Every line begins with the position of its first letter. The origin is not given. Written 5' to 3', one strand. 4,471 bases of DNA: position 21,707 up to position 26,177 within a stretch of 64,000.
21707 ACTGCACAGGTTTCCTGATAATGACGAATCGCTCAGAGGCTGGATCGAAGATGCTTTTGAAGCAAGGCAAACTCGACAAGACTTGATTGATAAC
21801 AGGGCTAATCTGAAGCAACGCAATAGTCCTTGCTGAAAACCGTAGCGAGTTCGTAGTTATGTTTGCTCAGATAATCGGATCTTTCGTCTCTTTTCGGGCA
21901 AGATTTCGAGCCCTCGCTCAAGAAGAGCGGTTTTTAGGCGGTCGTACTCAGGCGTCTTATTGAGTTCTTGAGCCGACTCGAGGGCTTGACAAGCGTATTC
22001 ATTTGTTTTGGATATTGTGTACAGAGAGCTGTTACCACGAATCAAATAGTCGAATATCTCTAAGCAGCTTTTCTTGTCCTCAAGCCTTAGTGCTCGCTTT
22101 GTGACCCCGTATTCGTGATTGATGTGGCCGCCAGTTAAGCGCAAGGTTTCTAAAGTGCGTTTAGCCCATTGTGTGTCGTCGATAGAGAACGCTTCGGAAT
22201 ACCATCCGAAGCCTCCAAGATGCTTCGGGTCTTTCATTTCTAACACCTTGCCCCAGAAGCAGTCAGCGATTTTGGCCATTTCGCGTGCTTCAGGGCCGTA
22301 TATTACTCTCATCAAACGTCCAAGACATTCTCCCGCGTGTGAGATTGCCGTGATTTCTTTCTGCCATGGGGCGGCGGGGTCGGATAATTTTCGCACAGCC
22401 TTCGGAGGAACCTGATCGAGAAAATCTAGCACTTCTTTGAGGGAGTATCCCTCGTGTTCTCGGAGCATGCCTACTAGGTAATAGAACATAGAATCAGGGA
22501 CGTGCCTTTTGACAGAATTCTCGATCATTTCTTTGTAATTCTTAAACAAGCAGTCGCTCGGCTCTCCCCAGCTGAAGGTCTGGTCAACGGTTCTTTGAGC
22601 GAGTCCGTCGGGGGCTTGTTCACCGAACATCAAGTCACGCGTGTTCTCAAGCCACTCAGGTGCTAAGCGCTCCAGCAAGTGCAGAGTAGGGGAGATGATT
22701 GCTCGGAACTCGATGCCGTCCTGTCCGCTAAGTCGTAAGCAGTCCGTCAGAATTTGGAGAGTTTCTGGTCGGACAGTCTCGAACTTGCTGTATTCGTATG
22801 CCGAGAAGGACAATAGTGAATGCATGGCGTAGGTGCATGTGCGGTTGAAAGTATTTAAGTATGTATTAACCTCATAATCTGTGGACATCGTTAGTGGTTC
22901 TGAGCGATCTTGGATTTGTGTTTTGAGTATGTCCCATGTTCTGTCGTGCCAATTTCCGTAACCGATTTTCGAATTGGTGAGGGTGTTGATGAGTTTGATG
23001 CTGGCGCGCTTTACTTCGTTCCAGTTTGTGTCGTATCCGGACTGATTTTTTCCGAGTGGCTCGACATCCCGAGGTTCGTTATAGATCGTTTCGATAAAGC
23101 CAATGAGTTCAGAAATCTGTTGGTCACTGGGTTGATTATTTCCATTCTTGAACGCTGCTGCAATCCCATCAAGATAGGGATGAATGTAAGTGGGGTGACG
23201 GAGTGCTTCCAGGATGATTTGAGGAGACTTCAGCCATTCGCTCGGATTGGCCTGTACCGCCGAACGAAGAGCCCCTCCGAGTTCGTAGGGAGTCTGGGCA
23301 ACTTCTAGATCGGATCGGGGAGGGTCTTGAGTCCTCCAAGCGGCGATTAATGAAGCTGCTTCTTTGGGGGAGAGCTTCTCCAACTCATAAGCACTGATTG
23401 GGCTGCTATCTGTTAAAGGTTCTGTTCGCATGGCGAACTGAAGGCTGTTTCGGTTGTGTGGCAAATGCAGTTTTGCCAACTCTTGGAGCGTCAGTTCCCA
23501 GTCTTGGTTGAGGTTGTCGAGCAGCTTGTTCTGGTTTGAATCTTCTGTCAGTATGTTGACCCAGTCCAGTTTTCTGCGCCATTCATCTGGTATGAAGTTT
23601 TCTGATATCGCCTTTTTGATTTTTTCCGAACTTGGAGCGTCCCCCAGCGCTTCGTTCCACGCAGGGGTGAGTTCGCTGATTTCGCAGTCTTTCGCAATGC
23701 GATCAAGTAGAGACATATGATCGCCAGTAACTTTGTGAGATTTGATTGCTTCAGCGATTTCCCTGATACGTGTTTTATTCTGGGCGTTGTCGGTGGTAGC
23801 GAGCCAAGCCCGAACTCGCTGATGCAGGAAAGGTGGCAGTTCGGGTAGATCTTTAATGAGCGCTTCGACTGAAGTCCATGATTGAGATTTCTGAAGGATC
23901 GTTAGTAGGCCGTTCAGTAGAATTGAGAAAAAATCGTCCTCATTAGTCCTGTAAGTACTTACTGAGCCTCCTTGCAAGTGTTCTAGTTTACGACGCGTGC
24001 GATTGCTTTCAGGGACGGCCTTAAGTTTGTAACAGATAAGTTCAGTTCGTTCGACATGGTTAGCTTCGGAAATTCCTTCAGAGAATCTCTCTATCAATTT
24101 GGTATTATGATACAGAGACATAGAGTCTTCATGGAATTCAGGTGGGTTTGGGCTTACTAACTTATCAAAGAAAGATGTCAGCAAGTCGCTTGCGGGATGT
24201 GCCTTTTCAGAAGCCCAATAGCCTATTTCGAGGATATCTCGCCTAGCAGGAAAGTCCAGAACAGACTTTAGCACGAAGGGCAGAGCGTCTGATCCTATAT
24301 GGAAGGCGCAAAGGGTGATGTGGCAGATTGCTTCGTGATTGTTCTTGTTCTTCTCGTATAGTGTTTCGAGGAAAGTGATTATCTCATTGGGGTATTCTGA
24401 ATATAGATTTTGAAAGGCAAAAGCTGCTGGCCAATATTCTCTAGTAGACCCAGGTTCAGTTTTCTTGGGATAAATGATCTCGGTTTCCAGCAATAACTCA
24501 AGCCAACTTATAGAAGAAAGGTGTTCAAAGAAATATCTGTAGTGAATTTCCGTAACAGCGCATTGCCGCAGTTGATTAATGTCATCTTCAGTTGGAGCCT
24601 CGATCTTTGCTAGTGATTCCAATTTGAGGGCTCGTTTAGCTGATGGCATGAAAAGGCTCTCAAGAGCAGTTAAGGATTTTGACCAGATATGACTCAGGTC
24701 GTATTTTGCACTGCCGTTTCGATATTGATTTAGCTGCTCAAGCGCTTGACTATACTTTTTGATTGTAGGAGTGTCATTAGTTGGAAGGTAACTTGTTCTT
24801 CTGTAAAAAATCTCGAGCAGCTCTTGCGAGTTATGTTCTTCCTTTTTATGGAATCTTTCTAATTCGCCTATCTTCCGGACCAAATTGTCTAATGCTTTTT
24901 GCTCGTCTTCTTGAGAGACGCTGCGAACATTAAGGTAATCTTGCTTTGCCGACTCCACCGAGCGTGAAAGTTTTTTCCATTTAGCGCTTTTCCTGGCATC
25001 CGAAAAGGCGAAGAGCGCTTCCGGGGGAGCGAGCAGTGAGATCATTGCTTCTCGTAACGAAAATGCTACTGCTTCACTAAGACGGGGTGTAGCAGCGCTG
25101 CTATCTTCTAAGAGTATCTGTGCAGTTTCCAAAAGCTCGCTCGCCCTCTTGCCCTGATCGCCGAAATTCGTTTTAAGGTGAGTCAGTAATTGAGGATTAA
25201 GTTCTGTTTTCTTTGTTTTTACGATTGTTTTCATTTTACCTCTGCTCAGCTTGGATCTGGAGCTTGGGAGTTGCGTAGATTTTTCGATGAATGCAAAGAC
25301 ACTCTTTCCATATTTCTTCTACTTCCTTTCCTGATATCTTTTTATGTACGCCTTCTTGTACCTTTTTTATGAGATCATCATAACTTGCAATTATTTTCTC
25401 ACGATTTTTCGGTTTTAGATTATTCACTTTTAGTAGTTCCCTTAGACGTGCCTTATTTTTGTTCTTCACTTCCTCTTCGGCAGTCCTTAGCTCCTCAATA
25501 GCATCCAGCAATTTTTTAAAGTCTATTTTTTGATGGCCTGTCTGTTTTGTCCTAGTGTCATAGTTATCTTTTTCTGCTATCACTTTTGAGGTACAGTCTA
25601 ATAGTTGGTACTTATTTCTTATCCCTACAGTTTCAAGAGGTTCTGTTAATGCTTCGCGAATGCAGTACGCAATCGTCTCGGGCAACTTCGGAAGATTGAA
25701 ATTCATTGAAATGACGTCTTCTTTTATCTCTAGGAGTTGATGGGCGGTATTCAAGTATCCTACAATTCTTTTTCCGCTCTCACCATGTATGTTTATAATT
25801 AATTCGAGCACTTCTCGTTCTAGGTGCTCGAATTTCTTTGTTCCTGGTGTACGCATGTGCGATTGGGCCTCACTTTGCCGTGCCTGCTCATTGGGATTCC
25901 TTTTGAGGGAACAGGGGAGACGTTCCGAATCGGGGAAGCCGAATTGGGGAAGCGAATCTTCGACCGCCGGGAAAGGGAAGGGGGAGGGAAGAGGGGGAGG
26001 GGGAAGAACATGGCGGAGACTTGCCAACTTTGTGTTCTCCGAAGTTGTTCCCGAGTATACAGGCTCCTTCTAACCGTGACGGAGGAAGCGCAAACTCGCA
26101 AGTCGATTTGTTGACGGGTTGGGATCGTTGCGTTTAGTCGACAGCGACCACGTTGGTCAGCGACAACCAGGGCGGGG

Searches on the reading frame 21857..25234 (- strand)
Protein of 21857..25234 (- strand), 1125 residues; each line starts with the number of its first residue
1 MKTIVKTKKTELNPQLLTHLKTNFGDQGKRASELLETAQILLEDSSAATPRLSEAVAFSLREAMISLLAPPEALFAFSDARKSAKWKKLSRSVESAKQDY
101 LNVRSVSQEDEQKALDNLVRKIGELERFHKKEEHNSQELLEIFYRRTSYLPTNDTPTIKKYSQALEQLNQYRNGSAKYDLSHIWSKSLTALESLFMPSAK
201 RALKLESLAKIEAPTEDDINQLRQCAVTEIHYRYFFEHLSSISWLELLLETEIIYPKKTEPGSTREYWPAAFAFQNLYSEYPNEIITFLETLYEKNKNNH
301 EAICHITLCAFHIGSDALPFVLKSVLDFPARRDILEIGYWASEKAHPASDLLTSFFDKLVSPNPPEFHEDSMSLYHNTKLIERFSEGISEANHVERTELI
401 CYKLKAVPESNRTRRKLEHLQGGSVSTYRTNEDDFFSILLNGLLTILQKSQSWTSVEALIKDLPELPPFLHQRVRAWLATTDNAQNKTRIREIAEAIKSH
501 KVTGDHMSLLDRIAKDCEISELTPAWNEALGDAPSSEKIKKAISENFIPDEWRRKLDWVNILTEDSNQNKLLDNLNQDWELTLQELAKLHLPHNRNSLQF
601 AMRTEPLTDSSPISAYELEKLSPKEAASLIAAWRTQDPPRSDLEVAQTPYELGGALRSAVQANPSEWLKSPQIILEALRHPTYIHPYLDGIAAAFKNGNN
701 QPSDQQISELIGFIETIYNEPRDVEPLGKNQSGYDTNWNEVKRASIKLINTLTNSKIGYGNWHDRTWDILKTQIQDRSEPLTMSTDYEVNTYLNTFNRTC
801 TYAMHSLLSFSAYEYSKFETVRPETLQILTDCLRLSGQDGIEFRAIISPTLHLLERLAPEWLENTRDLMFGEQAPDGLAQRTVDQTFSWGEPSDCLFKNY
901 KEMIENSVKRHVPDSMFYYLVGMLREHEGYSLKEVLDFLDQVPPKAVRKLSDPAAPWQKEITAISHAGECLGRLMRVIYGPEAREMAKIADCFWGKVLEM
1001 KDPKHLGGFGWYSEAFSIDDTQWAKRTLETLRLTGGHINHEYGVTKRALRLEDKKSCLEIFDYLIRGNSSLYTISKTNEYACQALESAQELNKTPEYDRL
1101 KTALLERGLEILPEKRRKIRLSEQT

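Call 5: search_protein_families(library=pfam, proteins=[window:21857-25234:-], max_evalue=0.1)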
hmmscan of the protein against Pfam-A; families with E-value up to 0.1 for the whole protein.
window:21857-25234:- (1125 aa): 3 families
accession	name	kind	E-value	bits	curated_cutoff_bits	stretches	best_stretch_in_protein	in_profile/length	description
PF23305.1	DUF7082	-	0.059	13.6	27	0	406-440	91-125/155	Domain of unknown function (DUF7082)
PF14826.12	FACT-Spt16_Nlob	-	0.071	13.3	27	0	473-536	97-154/162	FACT complex subunit SPT16 N-terminal lobe domain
PF10074.15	RovC_DNA-bd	-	0.074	14.1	26.4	0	464-500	34-70/107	T6SS, Transcription factor, DNA binding domain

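Call 6: search_protein_families(library=padloc, proteins=[window:21857-25234:-], max_evalue=0.1)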
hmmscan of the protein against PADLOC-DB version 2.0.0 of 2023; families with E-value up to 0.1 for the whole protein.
window:21857-25234:- (1125 aa): 0 families

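Call 8: search_protein_families(library=ncbifam, proteins=[window:21857-25234:-], max_evalue=0.01)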
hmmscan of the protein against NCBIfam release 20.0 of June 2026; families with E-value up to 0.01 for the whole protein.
window:21857-25234:- (1125 aa): 0 families

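Call 74: find_homologous_proteins(query=window:21857-25234:-, max_evalue=0.001)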
Query window:21857-25234:- (1125 aa): 7 proteins with E <= 0.001 among 8000 candidates.
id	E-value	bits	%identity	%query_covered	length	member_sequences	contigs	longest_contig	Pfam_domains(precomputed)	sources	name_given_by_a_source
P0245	0.0e+0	2574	100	100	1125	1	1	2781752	-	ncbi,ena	-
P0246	0.0e+0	1976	78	100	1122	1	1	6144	-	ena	-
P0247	0.0e+0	1956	78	99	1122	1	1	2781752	-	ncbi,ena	-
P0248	0.0e+0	1632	66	99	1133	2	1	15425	-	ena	-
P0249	0.0e+0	1389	72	75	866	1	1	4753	-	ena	-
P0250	0.0e+0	1386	58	99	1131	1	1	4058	-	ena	-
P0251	0.0e+0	1013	54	80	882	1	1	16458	-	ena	-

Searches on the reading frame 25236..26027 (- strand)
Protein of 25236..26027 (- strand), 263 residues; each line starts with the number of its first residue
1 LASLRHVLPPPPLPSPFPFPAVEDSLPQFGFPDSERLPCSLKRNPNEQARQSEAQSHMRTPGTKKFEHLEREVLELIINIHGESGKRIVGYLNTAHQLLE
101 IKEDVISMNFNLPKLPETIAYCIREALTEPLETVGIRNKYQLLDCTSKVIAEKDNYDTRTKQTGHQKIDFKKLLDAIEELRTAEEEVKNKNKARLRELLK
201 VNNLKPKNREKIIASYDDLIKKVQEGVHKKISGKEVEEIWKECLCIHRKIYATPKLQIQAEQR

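Call 5: search_protein_families(library=pfam, proteins=[window:25236-26027:-], max_evalue=0.1)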
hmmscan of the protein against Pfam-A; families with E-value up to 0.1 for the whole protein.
window:25236-26027:- (263 aa): 4 families
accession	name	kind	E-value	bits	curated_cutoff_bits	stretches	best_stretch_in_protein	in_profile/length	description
PF20669.3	Exo70_N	-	0.0082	16.8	23.9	0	162-201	23-68/83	Exocyst complex component Exo70 N-terminal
PF23659.1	UFL1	-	0.0091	16.8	27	1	192-239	64-102/120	E3 UFM1-protein ligase 1-like domain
PF16679.11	CDT1_C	-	0.011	16.6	25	1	166-238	4-77/96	DNA replication factor Cdt1 C-terminal domain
PF21128.4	MCM4_WHD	-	0.041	14.4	24.4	0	209-238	22-51/75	MCM4, winged helix domain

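Call 6: search_protein_families(library=padloc, proteins=[window:25236-26027:-], max_evalue=0.1)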
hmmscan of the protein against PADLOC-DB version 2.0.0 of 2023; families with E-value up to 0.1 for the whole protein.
window:25236-26027:- (263 aa): 1 family
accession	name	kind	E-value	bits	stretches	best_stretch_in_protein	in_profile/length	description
PDLC00752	Effector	-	0.0025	14.7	1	159-242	163-249/508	Endonuclease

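Call 8: search_protein_families(library=ncbifam, proteins=[window:25236-26027:-], max_evalue=0.01)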
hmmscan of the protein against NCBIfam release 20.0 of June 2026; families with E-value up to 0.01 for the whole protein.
window:25236-26027:- (263 aa): 0 families
